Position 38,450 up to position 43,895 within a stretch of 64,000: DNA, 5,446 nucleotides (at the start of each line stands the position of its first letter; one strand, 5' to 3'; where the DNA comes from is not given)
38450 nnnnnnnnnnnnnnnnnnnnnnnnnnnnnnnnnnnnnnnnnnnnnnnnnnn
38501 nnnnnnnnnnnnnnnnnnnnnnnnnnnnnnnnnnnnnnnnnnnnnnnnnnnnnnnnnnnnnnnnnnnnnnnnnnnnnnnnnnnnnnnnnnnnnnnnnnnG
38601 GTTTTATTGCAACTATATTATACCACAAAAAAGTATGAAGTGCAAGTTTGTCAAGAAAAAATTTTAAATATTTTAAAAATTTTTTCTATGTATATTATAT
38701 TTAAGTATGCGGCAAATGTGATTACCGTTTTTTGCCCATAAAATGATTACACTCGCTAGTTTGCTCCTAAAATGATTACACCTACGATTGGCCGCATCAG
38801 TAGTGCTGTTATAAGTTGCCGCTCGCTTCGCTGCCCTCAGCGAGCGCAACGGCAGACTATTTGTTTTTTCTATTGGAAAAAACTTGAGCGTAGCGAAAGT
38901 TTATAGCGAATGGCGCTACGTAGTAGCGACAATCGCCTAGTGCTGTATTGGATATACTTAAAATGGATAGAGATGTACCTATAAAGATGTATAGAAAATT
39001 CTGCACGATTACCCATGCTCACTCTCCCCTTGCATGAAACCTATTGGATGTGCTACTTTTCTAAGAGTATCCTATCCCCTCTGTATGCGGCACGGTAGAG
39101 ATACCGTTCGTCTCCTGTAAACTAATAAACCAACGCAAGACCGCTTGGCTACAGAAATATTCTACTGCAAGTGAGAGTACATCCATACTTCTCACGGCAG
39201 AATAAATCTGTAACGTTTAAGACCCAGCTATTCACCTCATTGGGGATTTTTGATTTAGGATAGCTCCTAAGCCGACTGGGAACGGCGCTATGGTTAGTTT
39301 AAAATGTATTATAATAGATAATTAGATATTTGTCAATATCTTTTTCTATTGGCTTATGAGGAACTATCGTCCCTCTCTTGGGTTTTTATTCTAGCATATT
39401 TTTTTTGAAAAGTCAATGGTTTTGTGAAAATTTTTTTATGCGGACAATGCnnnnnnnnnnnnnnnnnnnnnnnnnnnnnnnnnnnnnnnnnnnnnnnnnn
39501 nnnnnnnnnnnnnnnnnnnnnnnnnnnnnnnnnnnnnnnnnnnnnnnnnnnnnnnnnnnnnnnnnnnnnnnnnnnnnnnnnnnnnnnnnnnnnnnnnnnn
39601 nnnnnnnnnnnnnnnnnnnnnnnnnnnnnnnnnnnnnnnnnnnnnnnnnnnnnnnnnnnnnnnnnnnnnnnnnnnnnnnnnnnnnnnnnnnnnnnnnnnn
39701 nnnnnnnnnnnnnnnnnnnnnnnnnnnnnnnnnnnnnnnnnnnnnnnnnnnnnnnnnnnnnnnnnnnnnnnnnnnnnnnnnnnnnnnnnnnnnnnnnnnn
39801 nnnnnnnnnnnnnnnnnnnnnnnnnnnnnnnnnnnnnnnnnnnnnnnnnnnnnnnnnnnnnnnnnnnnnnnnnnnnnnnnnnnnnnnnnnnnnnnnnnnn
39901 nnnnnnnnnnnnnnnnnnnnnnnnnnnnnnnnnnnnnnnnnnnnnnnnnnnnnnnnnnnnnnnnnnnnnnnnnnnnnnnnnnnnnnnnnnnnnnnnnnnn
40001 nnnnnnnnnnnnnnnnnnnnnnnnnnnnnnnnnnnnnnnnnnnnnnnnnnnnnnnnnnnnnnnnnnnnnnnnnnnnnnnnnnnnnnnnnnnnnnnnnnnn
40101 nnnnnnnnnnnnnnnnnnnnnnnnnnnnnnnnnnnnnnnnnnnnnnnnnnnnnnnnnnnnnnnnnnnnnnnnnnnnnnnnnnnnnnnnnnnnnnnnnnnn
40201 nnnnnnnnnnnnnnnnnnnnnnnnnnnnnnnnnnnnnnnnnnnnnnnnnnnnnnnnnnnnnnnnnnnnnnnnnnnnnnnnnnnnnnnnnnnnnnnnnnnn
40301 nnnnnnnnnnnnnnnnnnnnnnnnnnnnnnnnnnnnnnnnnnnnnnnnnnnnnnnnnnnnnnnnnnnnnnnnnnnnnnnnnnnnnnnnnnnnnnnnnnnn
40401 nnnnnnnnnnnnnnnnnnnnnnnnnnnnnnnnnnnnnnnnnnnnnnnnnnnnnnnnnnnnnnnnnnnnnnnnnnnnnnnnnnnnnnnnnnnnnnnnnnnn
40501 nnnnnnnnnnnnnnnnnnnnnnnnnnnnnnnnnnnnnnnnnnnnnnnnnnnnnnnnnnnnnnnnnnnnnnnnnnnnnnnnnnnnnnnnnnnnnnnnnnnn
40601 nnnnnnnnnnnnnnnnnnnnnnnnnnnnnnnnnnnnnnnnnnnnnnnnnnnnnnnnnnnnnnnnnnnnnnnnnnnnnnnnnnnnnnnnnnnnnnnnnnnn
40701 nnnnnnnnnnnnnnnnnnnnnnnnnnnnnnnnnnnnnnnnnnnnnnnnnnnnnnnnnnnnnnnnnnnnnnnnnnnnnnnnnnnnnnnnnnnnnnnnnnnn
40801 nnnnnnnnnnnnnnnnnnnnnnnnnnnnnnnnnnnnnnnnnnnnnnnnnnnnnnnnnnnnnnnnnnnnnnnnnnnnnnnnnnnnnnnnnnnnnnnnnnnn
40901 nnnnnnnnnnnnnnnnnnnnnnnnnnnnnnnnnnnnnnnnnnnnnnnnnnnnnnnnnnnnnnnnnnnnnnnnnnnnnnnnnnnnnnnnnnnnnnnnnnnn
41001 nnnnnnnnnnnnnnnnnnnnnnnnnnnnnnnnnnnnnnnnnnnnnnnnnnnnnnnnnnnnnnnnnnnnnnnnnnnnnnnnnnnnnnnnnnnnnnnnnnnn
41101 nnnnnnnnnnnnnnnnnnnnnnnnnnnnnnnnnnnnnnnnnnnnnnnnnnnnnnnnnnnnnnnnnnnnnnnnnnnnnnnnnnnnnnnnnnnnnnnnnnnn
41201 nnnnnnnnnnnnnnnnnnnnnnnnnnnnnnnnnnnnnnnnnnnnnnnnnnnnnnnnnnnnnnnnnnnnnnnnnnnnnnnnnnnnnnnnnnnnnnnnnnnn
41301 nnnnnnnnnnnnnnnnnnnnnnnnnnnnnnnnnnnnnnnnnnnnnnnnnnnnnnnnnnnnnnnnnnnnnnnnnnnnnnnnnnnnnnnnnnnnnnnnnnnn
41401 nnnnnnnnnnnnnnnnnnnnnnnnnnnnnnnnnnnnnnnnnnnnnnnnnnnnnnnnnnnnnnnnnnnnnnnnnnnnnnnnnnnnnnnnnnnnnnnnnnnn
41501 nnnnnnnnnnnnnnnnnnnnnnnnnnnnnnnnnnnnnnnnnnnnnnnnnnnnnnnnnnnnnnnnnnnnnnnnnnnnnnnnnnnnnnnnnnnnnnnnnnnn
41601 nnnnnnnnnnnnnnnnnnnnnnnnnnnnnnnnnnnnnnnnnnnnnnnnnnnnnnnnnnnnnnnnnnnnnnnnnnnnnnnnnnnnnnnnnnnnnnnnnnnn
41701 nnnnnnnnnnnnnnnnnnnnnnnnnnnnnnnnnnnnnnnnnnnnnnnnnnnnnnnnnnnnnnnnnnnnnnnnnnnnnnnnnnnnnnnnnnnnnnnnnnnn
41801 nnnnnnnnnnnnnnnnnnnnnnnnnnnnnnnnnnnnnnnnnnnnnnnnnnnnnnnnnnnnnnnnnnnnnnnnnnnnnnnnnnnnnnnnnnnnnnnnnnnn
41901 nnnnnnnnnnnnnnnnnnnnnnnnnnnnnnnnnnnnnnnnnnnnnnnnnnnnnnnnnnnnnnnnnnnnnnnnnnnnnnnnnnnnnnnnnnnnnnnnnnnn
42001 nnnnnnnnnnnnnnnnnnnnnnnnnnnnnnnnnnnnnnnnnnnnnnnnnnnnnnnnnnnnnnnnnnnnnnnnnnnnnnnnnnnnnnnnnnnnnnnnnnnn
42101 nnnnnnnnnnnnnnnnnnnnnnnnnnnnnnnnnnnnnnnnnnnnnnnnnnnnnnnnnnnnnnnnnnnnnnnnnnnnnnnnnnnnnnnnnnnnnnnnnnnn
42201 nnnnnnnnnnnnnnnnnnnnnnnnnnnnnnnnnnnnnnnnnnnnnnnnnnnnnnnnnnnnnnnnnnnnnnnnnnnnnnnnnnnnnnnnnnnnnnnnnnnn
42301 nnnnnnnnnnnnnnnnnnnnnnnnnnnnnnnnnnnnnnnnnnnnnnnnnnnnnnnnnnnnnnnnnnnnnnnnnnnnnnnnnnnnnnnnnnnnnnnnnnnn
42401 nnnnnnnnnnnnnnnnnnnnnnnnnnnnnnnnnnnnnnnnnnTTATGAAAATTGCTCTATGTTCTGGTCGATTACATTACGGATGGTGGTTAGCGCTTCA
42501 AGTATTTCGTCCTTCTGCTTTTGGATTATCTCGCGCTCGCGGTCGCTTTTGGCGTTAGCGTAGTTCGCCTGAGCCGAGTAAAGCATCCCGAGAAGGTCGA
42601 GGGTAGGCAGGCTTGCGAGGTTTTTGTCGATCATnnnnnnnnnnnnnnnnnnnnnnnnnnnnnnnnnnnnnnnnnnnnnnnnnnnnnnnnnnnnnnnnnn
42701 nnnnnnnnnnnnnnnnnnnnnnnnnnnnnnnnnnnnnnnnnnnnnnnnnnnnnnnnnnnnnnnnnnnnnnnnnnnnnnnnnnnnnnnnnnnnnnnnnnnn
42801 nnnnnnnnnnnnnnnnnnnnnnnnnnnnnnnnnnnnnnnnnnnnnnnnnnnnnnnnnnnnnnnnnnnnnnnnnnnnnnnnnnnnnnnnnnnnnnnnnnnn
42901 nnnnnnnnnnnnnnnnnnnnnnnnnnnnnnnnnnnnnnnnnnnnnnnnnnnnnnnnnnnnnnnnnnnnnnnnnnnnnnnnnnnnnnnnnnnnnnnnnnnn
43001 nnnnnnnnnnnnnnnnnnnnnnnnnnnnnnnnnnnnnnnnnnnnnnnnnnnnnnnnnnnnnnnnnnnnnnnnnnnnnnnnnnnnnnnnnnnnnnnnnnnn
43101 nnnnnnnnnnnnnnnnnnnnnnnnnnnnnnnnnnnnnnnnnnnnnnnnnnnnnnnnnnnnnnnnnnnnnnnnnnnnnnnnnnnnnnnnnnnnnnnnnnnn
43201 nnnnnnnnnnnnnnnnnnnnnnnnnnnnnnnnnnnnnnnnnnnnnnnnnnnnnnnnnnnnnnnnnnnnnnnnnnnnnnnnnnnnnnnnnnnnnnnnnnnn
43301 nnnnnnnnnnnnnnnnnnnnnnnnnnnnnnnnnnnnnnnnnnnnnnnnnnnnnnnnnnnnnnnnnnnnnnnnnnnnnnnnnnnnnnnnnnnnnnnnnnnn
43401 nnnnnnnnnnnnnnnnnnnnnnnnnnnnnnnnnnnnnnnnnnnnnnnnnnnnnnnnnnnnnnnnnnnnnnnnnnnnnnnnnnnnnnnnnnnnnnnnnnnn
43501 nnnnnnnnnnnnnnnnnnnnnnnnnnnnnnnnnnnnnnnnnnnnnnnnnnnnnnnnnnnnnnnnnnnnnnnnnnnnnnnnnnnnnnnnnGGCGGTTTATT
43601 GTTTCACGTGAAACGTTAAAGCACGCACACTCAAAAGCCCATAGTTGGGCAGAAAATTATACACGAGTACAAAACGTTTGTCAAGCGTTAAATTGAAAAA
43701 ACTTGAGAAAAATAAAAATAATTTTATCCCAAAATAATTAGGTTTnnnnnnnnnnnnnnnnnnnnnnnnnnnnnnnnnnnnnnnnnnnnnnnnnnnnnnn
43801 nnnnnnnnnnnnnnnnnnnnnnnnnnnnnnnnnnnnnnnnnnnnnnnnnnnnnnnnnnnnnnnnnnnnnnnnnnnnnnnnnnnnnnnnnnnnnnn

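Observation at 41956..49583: Seven strong leftward promoters, each followed at once by a co-varying hairpin, scattered between rightward genes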

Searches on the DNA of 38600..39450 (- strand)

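Call 32: search_dna_similar(query=window:38600-39450:-, collection=phages, mode=distant, max_evalue=0.01, max_rows=15)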
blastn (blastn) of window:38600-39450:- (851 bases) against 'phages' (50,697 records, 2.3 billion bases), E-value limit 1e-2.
No match.

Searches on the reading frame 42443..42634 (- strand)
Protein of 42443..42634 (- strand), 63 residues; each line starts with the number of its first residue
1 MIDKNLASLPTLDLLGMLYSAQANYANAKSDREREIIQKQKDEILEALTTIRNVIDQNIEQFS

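Call 70: search_protein_families(library=pfam, max_evalue=0.01, proteins=[window:42443-42634:-])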
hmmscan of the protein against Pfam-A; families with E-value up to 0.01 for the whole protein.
window:42443-42634:- (63 aa): 0 families

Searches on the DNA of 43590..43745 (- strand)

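Call 31: search_dna_similar(query=window:43590-43745:-, collection=phages, mode=distant, max_evalue=1, max_rows=15)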
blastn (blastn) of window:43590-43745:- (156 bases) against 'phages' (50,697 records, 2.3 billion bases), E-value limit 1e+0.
Records with a match: 26; places in all: 54; records where one place covers at least 80% of the query: 0.
Best place of each record, by identity: >=99% 17; 80-90% 9.
By first word of the organism name: Clostridium 17; Vibrio 8; Serratia 1.
By host as written in the record: Clostridium perfringens 7; Vibrio parahaemolyticus 4; Clostridium perfringens JCM 1290 4; Clostridium perfringens ATCC 13124 2; - 1; Vibrio natiegens 1; Vibrio parahaemolyticus G299 1; Vibrio parahaemolyticus VP.10806 1; and 5 more.
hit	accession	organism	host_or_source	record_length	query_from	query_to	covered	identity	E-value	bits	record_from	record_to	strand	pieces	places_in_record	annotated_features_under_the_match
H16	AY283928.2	Vibrio phage KVP40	-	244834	56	96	26%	83.3%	5e-1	39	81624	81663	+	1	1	hypothetical protein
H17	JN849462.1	Vibrio phage phi-pp2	Vibrio parahaemolyticus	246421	56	96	26%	83.3%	5e-1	39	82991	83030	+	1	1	hypothetical protein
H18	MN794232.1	Vibrio phage VH1_2019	Vibrio natiegens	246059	56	96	26%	83.3%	5e-1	39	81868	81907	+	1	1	hypothetical protein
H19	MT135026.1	Vibrio phage V09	Vibrio parahaemolyticus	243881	56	96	26%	83.3%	5e-1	39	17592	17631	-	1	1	hypothetical protein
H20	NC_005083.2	Vibrio phage KVP40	Vibrio parahaemolyticus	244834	56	96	26%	83.3%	5e-1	39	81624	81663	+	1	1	hypothetical protein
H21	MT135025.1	Vibrio phage V07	Vibrio parahaemolyticus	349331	56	96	26%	83.3%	5e-1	39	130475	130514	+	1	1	hypothetical protein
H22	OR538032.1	Vibrio phage PG216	Vibrio parahaemolyticus G299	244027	56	96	26%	83.3%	5e-1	39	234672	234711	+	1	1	hypothetical protein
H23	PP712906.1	Vibrio phage TCU-VP03-AIR1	Vibrio parahaemolyticus VP.10806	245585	56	96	26%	83.3%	5e-1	39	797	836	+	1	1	hypothetical protein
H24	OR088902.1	Serratia phage 92A1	Serratia sp. c4_92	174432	45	85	26%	82.9%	5e-1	40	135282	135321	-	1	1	hypothetical protein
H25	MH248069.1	Clostridium phage CPS2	Clostridium perfringens ATCC 13124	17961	126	148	15%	100.0%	4e-2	43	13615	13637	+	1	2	none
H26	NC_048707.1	Clostridium phage CPS2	Clostridium perfringens ATCC 13124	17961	126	148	15%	100.0%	4e-2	43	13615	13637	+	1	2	none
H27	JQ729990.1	Clostridium phage phiCP7R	Clostridium perfringens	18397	127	148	14%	100.0%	1e-1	41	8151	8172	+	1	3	none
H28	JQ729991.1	Clostridium phage phiCPV4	Clostridium perfringens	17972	127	148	14%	100.0%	1e-1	41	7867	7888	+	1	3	none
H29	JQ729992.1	Clostridium phage phiZP2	Clostridium perfringens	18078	127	148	14%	100.0%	1e-1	41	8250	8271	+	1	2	none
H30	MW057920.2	Clostridium phage CPQ1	Clostridium perfringens JCM 1290T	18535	127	148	14%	100.0%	1e-1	41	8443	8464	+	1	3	none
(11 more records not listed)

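Call 33: get_annotated_region(hit=H25, flank=600)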
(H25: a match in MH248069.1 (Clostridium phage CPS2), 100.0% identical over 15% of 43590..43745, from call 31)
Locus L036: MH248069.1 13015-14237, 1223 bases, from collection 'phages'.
description: Clostridium phage CPS2, complete genome.
organism: Clostridium phage CPS2 (NCBI taxid 2175605)
taxonomy: Viruses; Duplodnaviria; Heunggongvirae; Uroviricota; Caudoviricetes; Guelinviridae; Brucesealvirus; Brucesealvirus CPS2
host: Clostridium perfringens ATCC 13124; source: -; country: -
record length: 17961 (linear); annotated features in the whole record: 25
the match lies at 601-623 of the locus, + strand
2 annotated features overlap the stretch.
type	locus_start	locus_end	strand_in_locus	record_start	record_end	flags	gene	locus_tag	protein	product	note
CDS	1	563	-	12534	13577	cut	-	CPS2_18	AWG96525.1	DNA encapsidation protein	-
CDS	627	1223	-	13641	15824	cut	-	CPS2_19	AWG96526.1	DNA polymerase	-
